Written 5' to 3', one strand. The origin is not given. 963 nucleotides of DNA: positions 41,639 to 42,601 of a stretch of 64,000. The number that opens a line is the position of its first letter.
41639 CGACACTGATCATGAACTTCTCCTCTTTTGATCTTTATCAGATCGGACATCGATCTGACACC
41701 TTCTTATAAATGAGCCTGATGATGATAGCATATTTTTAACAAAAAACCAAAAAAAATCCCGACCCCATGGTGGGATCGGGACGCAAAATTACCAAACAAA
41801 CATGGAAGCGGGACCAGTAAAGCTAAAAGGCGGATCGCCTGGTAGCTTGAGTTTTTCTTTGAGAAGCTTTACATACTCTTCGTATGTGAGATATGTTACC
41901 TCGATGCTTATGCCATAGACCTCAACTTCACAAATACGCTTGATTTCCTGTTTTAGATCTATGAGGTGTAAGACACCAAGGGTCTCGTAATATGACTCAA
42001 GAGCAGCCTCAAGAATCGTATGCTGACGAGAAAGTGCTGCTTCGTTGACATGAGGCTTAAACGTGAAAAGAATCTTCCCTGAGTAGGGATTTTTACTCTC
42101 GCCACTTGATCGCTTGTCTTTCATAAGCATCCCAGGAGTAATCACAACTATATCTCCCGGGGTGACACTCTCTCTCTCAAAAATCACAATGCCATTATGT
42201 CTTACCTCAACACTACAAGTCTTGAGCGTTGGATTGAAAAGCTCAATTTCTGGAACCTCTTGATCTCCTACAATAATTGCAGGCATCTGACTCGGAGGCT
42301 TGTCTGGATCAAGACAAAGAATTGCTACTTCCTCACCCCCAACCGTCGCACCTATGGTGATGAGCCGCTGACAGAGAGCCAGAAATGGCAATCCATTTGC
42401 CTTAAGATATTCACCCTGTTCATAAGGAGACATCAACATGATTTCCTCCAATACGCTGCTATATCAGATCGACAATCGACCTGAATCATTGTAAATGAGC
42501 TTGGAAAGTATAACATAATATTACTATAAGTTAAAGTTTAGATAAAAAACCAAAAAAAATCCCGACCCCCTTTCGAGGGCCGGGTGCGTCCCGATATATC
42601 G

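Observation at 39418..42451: Tandem array of four divergent paralogs, each with its own promoter, RBS and GC-hairpin terminator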

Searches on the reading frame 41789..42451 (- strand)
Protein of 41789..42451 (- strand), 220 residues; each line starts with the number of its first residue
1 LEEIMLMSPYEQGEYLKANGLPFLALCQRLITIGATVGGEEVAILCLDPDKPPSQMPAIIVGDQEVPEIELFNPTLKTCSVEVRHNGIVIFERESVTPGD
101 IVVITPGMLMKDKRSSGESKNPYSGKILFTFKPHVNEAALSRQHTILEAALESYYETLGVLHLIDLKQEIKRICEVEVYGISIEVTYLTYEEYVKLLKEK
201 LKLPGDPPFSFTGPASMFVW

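Call 7: search_protein_families(library=pfam, proteins=[window:41789-42451:-], max_evalue=1)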
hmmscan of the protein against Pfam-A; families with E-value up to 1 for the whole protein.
window:41789-42451:- (220 aa): 0 families

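Call 12: find_encoding_contigs(protein=window:41789-42451:-, flank=10000, max_places=6)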
Protein window:41789-42451:- (220 aa): no gene with exactly this product is on record in the collection.

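Call 14: find_encoding_contigs(protein=window:41789-42439:-, flank=10000, max_places=6)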
Protein window:41789-42439:- (216 aa): no gene with exactly this product is on record in the collection.

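Call 36: search_protein_families(library=phrogs, proteins=[window:41789-42433:-], max_evalue=0.1)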
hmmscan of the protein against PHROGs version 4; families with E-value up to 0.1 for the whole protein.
window:41789-42433:- (214 aa): 1 family
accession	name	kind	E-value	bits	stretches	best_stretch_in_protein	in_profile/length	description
phrog_13082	-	unknown function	0.0086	17.3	1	148-172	19-43/53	-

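Call 37: search_protein_families(library=padloc, proteins=[window:41789-42433:-], max_evalue=0.1)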
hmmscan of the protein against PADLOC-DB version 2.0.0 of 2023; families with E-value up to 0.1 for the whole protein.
window:41789-42433:- (214 aa): 0 families

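Call 38: predict_structure(alignment_id=A5)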
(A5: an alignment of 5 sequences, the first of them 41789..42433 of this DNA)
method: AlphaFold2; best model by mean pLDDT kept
length: 214 residues; sequences in the alignment: 5
mean_pLDDT: 74.0   pTM: 0.68
mean pLDDT of the five models: 74.0, 69.6, 68.6, 65.8, 63.9
residues with pLDDT >= 90: 43; 70-90: 98; 50-70: 47; < 50: 26
segments of 3 or more residues with pLDDT < 50: 18-23, 198-214
pLDDT, mean of each block of 10 residues (from residue 1): 53 52 68 85 69 87 87 92 93 89 72 71 88 70 76 79 72 81 87 62 38 28
secondary structure, 60 per line:
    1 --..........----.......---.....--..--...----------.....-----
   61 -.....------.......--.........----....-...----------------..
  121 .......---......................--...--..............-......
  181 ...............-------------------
elements in order: H3-12 H17-23 E27-31 E38-40 E51-55 E62-66 E73-79 E82-90 E95-98 E119-127 H131-152 H160-173 E175-183 H184-195

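Call 39: search_protein_representatives(alignment_id=A5)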
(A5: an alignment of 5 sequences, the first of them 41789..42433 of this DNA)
Query: 5 sequences, 199 profile positions. Proteins with E-value up to 0.001 (for the whole library): 13; up to 1e-10: 8; up to 1e-30: 5. The best 13 are listed.
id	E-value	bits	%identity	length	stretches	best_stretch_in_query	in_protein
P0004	4.2e-68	245.1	-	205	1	3-193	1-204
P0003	2.8e-67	242.4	-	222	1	3-199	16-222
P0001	6.0e-60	218.5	-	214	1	3-198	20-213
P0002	6.5e-60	218.4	-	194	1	3-189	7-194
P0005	6.4e-56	205.4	-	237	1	3-197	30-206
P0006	1.7e-24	102.8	-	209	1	9-182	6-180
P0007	3.7e-19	85.4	-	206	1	9-176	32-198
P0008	1.7e-11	60.4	-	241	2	16-115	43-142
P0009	8.5e-07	45.0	-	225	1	14-173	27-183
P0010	1.6e-06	44.1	-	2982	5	13-84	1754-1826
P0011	2.8e-05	40.1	-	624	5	25-74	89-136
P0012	1.1e-04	38.1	-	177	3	19-59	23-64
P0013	9.9e-04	35.0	-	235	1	23-135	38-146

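Call 41: search_protein_families(library=pfam, proteins=[P0006, P0007, P0008, P0009, P0010, P0011, P0012, P0013], max_evalue=0.01)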
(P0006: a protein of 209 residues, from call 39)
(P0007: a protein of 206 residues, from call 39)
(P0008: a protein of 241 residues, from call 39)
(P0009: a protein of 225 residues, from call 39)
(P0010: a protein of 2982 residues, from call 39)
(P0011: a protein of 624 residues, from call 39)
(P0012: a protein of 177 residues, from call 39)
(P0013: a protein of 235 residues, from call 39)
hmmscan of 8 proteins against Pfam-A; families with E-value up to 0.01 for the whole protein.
P0006 (209 aa): 0 families

P0007 (206 aa): 0 families

P0008 (241 aa): 0 families

P0009 (225 aa): 0 families

P0010 (2982 aa): 0 families

P0011 (624 aa): 9 families
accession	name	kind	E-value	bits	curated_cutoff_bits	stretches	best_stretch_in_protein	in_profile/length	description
PF03160.20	Calx-beta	-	1e-45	155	27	5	313-428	3-118/119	Calx-beta domain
PF16132.11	DUF4843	-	5.2e-14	52.6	34.5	0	357-410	60-113/163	Domain of unknown function (DUF4843)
PF20579.4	LapA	-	4.8e-13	49.8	27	0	2-76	20-98/99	LapA domain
PF16397.10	DUF5006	-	1.2e-07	31.6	34.1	0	320-407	147-235/263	Domain of unknown function (DUF5006)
PF02018.23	CBM_4_9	-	7.4e-06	26.8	25.9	0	84-154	67-131/136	Carbohydrate binding domain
PF25158.1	ABCA11_C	-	1.8e-05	24.9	27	0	20-34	29-43/55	ABC transporter A family member 11-like, C-terminal domain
PF15999.10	DUF4774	-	0.00045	20.4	25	0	94-116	23-44/56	Domain of unknown function (DUF4774)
PF06890.18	Phage_Mu_Gp45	-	0.0025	18.2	24.1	0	395-418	43-66/68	Bacteriophage Mu Gp45, N-terminal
PF09264.17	Sial-lect-inser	-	0.0075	16.4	25.8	0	41-83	42-84/198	Vibrio cholerae sialidase, lectin insertion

P0012 (177 aa): 0 families

P0013 (235 aa): 0 families
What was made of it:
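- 13 hits at E<=1e-3 among 1.84 billion representatives, three of them spurious repeat proteins (calls 39, 41).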

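Call 43: find_encoding_contigs(protein=P0007, flank=10000)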
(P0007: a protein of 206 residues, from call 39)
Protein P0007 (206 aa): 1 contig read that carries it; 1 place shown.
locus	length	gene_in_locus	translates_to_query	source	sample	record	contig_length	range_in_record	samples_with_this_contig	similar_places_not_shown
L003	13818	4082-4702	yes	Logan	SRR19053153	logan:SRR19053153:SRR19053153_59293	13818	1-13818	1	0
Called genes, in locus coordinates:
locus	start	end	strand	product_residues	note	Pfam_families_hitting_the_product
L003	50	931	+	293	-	PF16285:DUF4931_N (weak), PF01087:GalP_UDP_transf (weak), PF16268:DUF4921 (faint)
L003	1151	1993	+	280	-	-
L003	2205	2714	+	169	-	-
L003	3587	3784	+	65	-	-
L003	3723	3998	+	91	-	-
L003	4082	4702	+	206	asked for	-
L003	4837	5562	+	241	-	-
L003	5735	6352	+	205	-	-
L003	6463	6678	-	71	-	PF12728:HTH_17, PF00376:MerR (weak), PF13411:MerR_1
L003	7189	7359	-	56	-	-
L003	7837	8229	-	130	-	PF16320:Ribosomal_L12_N, PF00542:Ribosomal_L12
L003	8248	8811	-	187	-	PF00466:Ribosomal_L10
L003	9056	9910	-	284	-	-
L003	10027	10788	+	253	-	PF05148:Methyltransf_8 (weak), PF13489:Methyltransf_23, PF24675:NpmA (weak), PF01209:Ubie_methyltran, PF13847:Methyltransf_31, PF08241:Methyltransf_11, PF08242:Methyltransf_12, PF13649:Methyltransf_25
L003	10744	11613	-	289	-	PF00687:Ribosomal_L1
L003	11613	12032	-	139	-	PF03946:Ribosomal_L11_N, PF00298:Ribosomal_L11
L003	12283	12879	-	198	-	PF02357:NusG, PF00467:KOW (weak)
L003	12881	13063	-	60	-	PF00584:SecE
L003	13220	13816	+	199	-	?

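Call 45: find_encoding_contigs(protein=P0006, flank=10000)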
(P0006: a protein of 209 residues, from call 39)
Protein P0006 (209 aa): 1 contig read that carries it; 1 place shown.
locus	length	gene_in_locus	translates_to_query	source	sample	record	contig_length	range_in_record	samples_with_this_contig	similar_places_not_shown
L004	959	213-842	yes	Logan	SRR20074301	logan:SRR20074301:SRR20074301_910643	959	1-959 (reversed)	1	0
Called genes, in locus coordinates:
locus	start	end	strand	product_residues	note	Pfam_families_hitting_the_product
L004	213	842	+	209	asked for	-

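Call 46: find_encoding_contigs(protein=P0009, flank=10000)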
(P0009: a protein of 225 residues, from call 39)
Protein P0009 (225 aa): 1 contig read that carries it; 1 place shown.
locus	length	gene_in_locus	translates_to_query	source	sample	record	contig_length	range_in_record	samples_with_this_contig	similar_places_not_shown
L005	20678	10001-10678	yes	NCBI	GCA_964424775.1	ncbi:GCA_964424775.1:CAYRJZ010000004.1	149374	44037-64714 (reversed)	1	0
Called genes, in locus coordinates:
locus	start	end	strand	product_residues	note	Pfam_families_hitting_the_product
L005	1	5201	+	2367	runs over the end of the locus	PF01344:Kelch_1 (faint), PF07646:Kelch_2 (faint), PF13415:Beta-prop_FBX42 (faint), PF13418:Beta-prop_TYW4 (faint), PF13964:Beta-prop_Calicin, PF25210:Kelch_FKB95 (weak), PF13964:Beta-prop_Calicin (weak), PF16656:Pur_ac_phosph_N (weak), +2 more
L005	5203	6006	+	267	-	PF00005:ABC_tran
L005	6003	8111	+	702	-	PF12704:MacB_PCD, PF02687:FtsX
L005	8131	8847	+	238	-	PF00581:Rhodanese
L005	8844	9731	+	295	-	PF01087:GalP_UDP_transf (faint), PF16285:DUF4931_N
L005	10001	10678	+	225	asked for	-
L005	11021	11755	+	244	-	-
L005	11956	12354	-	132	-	-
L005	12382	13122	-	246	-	PF02698:DUF218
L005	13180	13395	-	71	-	PF12728:HTH_17, PF00376:MerR (weak), PF13411:MerR_1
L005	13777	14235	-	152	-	PF00293:NUDIX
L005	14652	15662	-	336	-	PF08541:ACP_syn_III_C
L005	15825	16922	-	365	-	-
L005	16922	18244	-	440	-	PF22842:Pel9A-like_beta_helix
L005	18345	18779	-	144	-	PF16320:Ribosomal_L12_N, PF00542:Ribosomal_L12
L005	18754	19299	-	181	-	PF00466:Ribosomal_L10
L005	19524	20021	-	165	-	-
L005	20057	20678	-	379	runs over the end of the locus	-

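Call 47: find_encoding_contigs(protein=P0013, flank=10000)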
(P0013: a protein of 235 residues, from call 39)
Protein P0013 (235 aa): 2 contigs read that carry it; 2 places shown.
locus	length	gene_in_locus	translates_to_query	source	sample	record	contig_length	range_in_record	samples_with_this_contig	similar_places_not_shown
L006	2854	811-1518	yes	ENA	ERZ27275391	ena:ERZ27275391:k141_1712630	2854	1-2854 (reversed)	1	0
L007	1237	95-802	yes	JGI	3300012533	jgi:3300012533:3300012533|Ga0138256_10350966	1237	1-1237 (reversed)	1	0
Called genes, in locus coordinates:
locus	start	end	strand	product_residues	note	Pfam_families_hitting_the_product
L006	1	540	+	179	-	?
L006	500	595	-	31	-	-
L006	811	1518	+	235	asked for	-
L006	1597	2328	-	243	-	PF02698:DUF218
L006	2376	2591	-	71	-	PF12728:HTH_17, PF00376:MerR (weak), PF13411:MerR_1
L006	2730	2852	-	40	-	?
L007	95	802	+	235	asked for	-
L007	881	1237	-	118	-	?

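Call 51: fold_search(model_id=the predicted structure, library=pdb)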
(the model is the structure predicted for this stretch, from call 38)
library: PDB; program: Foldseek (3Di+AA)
matches with E <= 10: 769; with E <= 0.001: 0
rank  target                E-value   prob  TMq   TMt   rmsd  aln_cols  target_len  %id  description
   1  6z5y_A                3.1e-02  0.77  0.22  0.26   7.8       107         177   11  Structure of a novel LPMO from Phytophthora infestans (released 2021-08-11)
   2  8s6s_A                8.3e-02  0.51  0.20  0.23   8.4       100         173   14  Oxidoreductase from Phytophthora sojae (released 2025-03-12)
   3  6tqs_C                9.4e-02  0.69  0.30  0.44   8.3       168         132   14  The crystal structure of the MSP domain of human MOSPD2 in complex with the conventional FFAT motif of ORP1. (released 2020-11-18)
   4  9rcs_A                1.1e-01  0.15  0.15  0.11  21.4       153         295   11  Cardioderma bat coronavirus KY43 receptor binding domain in complex with human CEACAM6 (released 2026-04-08)
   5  6tqs_A                1.1e-01  0.63  0.30  0.44   8.3       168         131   14  The crystal structure of the MSP domain of human MOSPD2 in complex with the conventional FFAT motif of ORP1. (released 2020-11-18)
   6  6tqs_E                1.2e-01  0.60  0.29  0.44   8.4       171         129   14  The crystal structure of the MSP domain of human MOSPD2 in complex with the conventional FFAT motif of ORP1. (released 2020-11-18)
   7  6tqs_B                1.3e-01  0.60  0.29  0.43   8.4       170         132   14  The crystal structure of the MSP domain of human MOSPD2 in complex with the conventional FFAT motif of ORP1. (released 2020-11-18)
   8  5aa7_A                1.5e-01  0.72  0.24  0.33   5.0        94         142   14  Structural and functional characterization of a chitin-active 15.5 kDa lytic polysaccharide monooxygenase domain from  (released 2015-12-09)
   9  3fn9_D                1.7e-01  0.15  0.19  0.08   7.3       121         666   10  Crystal structure of putative beta-galactosidase from bacteroides fragilis (released 2009-01-13)
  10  6tqt                  1.9e-01  0.33  0.26  0.39   9.9       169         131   11  The crystal structure of the MSP domain of human MOSPD2. (released 2020-11-18)
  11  6eaq_C                1.9e-01  0.14  0.17  0.21  13.4       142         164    9  Glycosylated FCGR3B / CD16b in complex with afucosylated IgG1 Fc (released 2018-11-07)
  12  6tqu_B                2.0e-01  0.35  0.25  0.39  10.6       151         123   12  The crystal structure of the MSP domain of human MOSPD2 in complex with the Phospho-FFAT motif of STARD3. (released 2020-11-18)
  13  6tqs_F                2.0e-01  0.25  0.23  0.35  12.2       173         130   13  The crystal structure of the MSP domain of human MOSPD2 in complex with the conventional FFAT motif of ORP1. (released 2020-11-18)
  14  8s71_B                2.4e-01  0.35  0.22  0.25   8.0       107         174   12  Oxidoreductase B from Phytophthora sojae (released 2025-03-12)
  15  6u7j_A                2.4e-01  0.28  0.20  0.09   6.0       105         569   16  Uncultured Clostridium sp. Beta-glucuronidase (released 2019-10-30)
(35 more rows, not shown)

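Call 54: find_homologous_proteins(query=A6, max_evalue=0.001)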
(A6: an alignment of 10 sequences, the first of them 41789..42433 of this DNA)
Query A6 (10 sequences) (214 aa, profile of the alignment): 4 proteins with E <= 0.001 among 8000 candidates.
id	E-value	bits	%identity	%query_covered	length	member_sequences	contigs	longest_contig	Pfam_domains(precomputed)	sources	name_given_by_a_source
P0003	3.6e-58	214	50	8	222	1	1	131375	-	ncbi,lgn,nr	ncbi:MAG: hypothetical protein HZC02_01670 [Candidatus Levybacteria bacterium]|nr:hypothetical prote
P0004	2.3e-57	212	37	17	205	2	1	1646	-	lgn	-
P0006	3.4e-56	208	31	34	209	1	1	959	-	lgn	-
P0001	5.8e-42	162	100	100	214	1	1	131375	-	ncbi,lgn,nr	ncbi:MAG: hypothetical protein HZC02_01685 [Candidatus Levybacteria bacterium]|nr:hypothetical prote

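Call 70: fold_search(model_id=the predicted structure, library=viral)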
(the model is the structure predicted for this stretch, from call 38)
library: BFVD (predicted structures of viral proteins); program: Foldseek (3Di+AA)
matches with E <= 10: 668; with E <= 0.001: 6
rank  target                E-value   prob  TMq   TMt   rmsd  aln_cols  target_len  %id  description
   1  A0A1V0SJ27            5.5e-05  1.00  0.36  0.36  15.3       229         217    9  Uncharacterized protein [Klosneuvirus KNV1]
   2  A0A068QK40            1.5e-04  1.00  0.32  0.26   6.1       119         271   13  Uncharacterized protein [Armadillidium vulgare iridescent virus]
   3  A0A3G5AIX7            2.7e-04  1.00  0.32  0.22   5.5       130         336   16  Uncharacterized protein [Sylvanvirus sp.]
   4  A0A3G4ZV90            3.2e-04  1.00  0.36  0.27   5.0       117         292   19  Uncharacterized protein [Edafosvirus sp.]
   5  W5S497                3.9e-04  1.00  0.35  0.34   4.9       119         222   13  Uncharacterized protein [Pithovirus sibericum]
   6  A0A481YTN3            8.3e-04  1.00  0.33  0.26   5.0       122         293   11  Uncharacterized protein [Marseillevirus LCMAC101]
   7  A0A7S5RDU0            1.4e-03  1.00  0.34  0.30   5.3       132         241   12  (no name in the UniProt tables at hand)
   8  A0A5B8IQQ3            1.6e-03  1.00  0.35  0.30   5.2       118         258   13  Uncharacterized protein [Mimiviridae sp. ChoanoV1]
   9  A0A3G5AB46            1.7e-03  0.98  0.33  0.15  19.4       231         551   10  RING-type domain-containing protein [Hyperionvirus sp.]
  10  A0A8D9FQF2            2.0e-03  0.99  0.31  0.22   6.0       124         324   15  SHOCT domain-containing protein [uncultured marine phage]
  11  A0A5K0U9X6            5.8e-03  0.99  0.32  0.23   6.4       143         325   12  Uncharacterized protein [Yasminevirus sp. GU-2018]
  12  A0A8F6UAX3            6.2e-03  1.00  0.34  0.39   4.6       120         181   11  Uncharacterized protein [Rhinella marina erythrocytic-like virus]
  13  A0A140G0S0            8.8e-03  0.99  0.32  0.37   4.9       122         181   11  ORF098 [Infectious spleen and kidney necrosis virus]
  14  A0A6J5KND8            1.1e-02  0.12  0.12  0.05  44.0       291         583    9  PA14 domain containing protein [uncultured Caudovirales phage]
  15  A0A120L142            1.2e-02  0.85  0.26  0.26   8.3       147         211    7  P22.2 [Cnaphalocrocis medinalis granulovirus]
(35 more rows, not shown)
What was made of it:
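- The best BFVD fold hits are uncharacterised viral proteins, E 5e-5 (call 70).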

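Call 95: search_protein_families(library=ncbifam, proteins=[window:41789-42433:-, P0009], max_evalue=0.1)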
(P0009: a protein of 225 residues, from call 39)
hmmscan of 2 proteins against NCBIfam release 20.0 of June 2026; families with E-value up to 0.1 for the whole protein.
window:41789-42433:- (214 aa): 0 families

P0009 (225 aa): 0 families

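Call 96: search_protein_families(library=pfam, proteins=[L005:11021-11755:+, L005:11956-12354:-], max_evalue=0.1)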
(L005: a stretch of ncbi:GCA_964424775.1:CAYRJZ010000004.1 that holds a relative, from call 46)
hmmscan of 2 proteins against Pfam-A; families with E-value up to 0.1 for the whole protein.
L005:11021-11755:+ (244 aa): 1 family
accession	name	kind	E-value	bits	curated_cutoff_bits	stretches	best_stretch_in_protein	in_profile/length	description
PF02753.23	PapD_C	-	0.024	15.4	22.8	1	59-95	2-38/63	Pili assembly chaperone PapD, C-terminal domain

L005:11956-12354:- (132 aa): 0 families

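Call 97: find_related_loci(query=A10, collection=metagenome_contigs, flank=8000)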
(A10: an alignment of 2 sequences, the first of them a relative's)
Query A10 (225 aa) in metagenome_contigs; peptide patterns used: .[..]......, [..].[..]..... (x = any residue, [..] = any of these).
65 stretches matched a pattern; 1 encode a relative of the query (tblastn E <= 1e-3); 1 distinct loci.
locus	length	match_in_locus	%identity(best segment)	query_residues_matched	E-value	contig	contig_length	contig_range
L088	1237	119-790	49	8-224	8e-57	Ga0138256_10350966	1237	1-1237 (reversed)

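Call 99: find_homologous_proteins(query=A14, max_evalue=0.01)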
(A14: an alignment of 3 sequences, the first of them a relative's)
Query A14 (3 sequences) (225 aa, profile of the alignment): 6 proteins with E <= 0.01 among 8000 candidates.
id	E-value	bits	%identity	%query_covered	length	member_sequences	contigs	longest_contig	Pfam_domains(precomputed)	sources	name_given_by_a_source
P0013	4.7e-113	394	49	96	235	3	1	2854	-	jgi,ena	-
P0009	1.4e-108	380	100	100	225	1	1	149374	-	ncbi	-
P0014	2.1e-95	337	49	96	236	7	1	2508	-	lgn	-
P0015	4.9e-95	335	42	10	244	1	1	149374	-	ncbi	-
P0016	3.7e-76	274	61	100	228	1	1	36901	-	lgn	-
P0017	1.5e-56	209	30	24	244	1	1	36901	-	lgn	-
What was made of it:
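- Tried and rejected: Call 99 added P0014, P0016 and P0017.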
